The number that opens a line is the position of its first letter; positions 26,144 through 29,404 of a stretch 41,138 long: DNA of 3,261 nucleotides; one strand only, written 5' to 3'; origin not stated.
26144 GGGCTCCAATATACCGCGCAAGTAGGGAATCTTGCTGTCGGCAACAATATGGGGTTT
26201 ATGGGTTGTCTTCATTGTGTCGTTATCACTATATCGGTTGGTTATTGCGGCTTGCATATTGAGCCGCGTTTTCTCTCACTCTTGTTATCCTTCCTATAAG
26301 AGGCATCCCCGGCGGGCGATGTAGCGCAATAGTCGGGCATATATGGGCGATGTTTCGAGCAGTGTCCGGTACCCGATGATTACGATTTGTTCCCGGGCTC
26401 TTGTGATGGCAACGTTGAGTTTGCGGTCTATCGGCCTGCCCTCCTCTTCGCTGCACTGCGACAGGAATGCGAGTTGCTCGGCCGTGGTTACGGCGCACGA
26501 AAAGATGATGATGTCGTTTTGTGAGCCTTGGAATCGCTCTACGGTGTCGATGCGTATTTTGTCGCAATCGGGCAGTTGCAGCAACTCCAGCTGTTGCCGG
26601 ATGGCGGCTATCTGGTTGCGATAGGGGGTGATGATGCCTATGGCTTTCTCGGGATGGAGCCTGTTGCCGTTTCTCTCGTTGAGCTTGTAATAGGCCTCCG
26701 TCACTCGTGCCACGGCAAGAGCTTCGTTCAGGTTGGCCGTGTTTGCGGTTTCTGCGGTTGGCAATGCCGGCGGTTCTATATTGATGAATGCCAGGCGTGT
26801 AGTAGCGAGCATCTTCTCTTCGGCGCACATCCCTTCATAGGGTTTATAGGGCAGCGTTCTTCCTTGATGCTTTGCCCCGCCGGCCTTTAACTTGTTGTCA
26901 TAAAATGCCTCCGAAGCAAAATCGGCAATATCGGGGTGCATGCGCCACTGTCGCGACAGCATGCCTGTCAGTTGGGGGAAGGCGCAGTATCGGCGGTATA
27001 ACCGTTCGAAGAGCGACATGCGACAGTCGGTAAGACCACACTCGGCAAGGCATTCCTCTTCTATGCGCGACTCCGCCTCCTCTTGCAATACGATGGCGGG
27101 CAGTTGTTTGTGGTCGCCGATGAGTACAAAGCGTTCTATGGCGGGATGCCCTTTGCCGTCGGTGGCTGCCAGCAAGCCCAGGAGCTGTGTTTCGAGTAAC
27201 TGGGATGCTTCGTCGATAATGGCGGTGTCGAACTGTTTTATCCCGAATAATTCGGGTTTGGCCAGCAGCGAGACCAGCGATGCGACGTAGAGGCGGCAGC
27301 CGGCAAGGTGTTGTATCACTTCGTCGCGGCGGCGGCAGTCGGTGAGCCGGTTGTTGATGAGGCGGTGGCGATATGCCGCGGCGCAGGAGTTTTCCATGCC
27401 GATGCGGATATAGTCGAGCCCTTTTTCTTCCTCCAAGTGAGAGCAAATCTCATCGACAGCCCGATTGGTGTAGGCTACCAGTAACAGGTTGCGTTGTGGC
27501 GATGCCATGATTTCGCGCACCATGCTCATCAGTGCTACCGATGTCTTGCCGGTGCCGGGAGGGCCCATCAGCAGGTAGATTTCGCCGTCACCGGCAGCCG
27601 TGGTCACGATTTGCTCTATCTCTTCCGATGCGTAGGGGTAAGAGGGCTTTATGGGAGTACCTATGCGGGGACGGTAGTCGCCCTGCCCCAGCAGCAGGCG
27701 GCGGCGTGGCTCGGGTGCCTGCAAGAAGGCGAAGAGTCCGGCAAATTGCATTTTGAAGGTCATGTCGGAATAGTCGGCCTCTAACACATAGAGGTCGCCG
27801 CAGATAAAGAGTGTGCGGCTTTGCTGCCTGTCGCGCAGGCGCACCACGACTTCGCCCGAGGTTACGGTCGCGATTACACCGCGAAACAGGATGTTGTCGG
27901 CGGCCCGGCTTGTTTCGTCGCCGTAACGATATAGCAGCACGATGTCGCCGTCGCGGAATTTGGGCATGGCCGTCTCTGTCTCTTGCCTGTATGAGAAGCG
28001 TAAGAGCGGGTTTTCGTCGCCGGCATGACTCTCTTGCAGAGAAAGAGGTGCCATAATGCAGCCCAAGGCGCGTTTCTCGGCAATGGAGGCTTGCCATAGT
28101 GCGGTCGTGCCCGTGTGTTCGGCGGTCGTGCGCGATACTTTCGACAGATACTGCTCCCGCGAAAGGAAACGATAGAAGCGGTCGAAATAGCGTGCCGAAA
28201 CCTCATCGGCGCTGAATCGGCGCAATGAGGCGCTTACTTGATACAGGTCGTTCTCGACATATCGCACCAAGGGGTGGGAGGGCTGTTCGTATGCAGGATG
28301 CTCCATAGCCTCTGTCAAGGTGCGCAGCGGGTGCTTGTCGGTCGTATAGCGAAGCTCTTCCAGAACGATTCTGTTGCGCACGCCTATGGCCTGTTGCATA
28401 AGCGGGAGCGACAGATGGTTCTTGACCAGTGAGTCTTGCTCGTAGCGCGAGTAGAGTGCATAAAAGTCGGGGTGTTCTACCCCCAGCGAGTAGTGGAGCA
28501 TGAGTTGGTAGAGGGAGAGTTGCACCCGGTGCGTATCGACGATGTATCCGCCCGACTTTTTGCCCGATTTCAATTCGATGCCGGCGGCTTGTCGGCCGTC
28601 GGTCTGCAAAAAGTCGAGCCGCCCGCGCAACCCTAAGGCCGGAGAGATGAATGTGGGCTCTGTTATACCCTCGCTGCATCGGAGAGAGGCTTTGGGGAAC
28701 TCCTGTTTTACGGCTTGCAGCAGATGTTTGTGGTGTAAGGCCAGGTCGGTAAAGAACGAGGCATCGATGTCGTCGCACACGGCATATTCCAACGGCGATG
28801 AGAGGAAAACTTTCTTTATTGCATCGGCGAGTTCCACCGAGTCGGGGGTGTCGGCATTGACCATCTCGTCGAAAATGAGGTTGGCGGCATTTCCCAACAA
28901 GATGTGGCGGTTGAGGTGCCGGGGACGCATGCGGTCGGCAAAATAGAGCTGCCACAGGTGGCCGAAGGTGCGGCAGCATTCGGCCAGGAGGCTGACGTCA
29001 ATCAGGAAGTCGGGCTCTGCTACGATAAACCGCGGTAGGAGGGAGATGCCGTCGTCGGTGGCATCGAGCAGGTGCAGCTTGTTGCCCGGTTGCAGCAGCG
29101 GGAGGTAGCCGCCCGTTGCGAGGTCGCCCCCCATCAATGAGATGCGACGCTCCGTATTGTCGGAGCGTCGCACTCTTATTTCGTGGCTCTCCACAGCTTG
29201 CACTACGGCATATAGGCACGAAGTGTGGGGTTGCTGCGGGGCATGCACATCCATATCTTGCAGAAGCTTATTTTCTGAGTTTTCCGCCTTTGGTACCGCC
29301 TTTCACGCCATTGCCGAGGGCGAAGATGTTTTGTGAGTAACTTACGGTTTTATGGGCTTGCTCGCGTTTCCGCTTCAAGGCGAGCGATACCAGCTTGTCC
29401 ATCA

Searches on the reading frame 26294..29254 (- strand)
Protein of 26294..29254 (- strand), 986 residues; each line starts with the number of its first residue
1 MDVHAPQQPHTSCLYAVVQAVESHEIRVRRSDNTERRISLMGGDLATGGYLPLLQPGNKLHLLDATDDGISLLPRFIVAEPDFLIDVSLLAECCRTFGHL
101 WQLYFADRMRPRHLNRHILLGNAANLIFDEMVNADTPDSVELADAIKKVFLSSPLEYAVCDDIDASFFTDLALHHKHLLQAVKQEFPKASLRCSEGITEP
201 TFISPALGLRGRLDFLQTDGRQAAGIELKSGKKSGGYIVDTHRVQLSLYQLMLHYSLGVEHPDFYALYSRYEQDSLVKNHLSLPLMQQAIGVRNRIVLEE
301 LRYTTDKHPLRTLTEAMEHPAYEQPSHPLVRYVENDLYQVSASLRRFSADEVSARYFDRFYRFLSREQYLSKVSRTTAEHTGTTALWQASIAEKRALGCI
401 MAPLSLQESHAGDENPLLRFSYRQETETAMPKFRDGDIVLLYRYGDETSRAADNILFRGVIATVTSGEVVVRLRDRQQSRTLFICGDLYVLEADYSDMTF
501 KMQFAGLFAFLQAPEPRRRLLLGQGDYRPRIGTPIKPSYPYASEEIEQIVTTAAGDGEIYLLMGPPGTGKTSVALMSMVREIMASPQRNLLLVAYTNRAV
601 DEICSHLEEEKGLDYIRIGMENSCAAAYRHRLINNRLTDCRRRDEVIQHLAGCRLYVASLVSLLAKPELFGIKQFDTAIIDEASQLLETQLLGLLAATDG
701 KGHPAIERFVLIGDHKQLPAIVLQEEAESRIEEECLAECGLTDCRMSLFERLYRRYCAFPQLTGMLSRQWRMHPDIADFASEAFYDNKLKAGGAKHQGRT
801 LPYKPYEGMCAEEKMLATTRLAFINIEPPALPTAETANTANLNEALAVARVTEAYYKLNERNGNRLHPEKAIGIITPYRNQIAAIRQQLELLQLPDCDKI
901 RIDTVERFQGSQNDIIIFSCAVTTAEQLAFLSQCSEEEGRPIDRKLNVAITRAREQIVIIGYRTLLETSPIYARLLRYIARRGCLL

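Call 3: search_protein_families(library=pfam, proteins=[window:26294-29254:-], max_evalue=0.01)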
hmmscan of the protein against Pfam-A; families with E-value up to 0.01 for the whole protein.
window:26294-29254:- (986 aa): 12 families
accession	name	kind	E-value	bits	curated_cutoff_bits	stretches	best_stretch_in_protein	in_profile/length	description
PF13087.12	AAA_12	-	9.9e-39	133.4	27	1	746-962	3-193/195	AAA domain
PF13086.12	AAA_11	-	1.6e-23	84.2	27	2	549-622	9-93/257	AAA domain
PF13245.12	AAA_19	-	3.7e-11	43.8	25.1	1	555-720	9-131/134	AAA domain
PF13604.12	AAA_30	-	2.7e-10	40.8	27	1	548-721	8-131/191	AAA domain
PF12705.13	PDDEXK_1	-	2.6e-05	24.7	22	1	107-282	23-196/247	PD-(D/E)XK nuclease superfamily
PF00580.27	UvrD-helicase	-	2.7e-05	24.4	23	1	557-609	13-67/271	UvrD/REP helicase N-terminal domain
PF13538.12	UvrD_C_2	-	0.00061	20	27.4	0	900-959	2-51/52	UvrD-like helicase C-terminal domain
PF00270.35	DEAD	-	0.00065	19.9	26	1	552-689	9-132/167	DEAD/DEAH box helicase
PF13191.12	AAA_16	-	0.0018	19.3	32.6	1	552-589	19-63/167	AAA ATPase domain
PF04851.21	ResIII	-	0.0019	18.6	22.5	1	540-683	6-134/164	Type III restriction enzyme, res subunit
PF09848.15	SLFN-g3_helicase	-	0.0076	16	24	0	559-688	3-93/354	Schlafen group 3, DNA/RNA helicase domain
PF03237.21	Terminase_6N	-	0.009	16.1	22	0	562-690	2-112/215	Terminase large subunit, T4likevirus-type, N-terminal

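Call 4: search_protein_families(library=ncbifam, proteins=[window:26294-29254:-], max_evalue=0.01)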
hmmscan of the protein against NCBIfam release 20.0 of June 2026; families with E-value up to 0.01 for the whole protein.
window:26294-29254:- (986 aa): 7 families
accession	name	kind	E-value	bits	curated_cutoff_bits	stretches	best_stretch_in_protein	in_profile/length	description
NF040671.1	PLuB_AAA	exception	6.6e-62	209.3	999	1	105-976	375-1245/1256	PLuB system helicase-like protein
TIGR00376.1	TIGR00376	hypoth_equivalog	2.2e-56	191.6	348.9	2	670-984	359-632/639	IGHMBP2 family helicase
NF058533.1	antiphage_ProA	equivalog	5.2e-10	37.4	1500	1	673-959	1302-1556/1903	anti-phage protein ProA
TIGR01447.1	recD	equivalog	2.8e-06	26.2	310.15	1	546-721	152-304/597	exodeoxyribonuclease V subunit alpha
TIGR00372.1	cas4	equivalog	9.9e-06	25.5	65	1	179-274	38-130/180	CRISPR-associated protein Cas4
TIGR01448.2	helicase_RecD2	equivalog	1.2e-05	23.6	500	0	555-599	329-371/713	SF1B family DNA helicase RecD2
NF049935.1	cas4g_cas1g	exception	0.0023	16.5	560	1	201-270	67-137/546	CRISPR-associated endonuclease Cas4g/Cas1g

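Call 42: search_protein_families(library=padloc, proteins=[window:26294-29254:-], max_evalue=0.001)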
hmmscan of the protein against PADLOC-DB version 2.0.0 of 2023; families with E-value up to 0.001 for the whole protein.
window:26294-29254:- (986 aa): 24 families
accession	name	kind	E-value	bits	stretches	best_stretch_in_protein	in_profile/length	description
PDLC03920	MkoA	-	1.8e-58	196.7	2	652-980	769-1098/1112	-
PDLC03921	MkoA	-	5.3e-44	148.3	2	674-967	1296-1571/1607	-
PDLC03924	MkoC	-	6.2e-32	108.7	2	673-970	669-951/1136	-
PDLC02895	DpdJ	-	3.8e-12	41.9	1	672-975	190-466/2112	DpdJ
PDLC05065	PDC-S68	-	6.2e-11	38.8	1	645-721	675-745/1221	-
PDLC05009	PDC-S37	-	3.9e-10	36.2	1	838-959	1069-1193/1550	-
PDLC05064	PDC-S68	-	1.3e-08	31.1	1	557-721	700-824/1273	-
PDLC05066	PDC-S68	-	1.2e-06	24.8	1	559-721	595-721/1202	-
PDLC00943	Cas4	-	2.6e-06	25.5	1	179-274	38-130/180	CRISPR-associated protein Cas4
PDLC00109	GajB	-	8.2e-06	22.5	1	558-610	7-59/647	UrvD helicase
PDLC05035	PDC-S53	-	1.4e-05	21.3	0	546-610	499-559/900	-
PDLC00135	GajB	-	4.5e-05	20.5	1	544-610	8-73/603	UrvD helicase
PDLC03802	RTasHel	-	7.9e-05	19.7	1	561-611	22-73/675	DRT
PDLC00120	GajB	-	0.00011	19.4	0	881-966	353-436/458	UrvD helicase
PDLC00112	GajB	-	0.00011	19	0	555-610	17-72/581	UrvD helicase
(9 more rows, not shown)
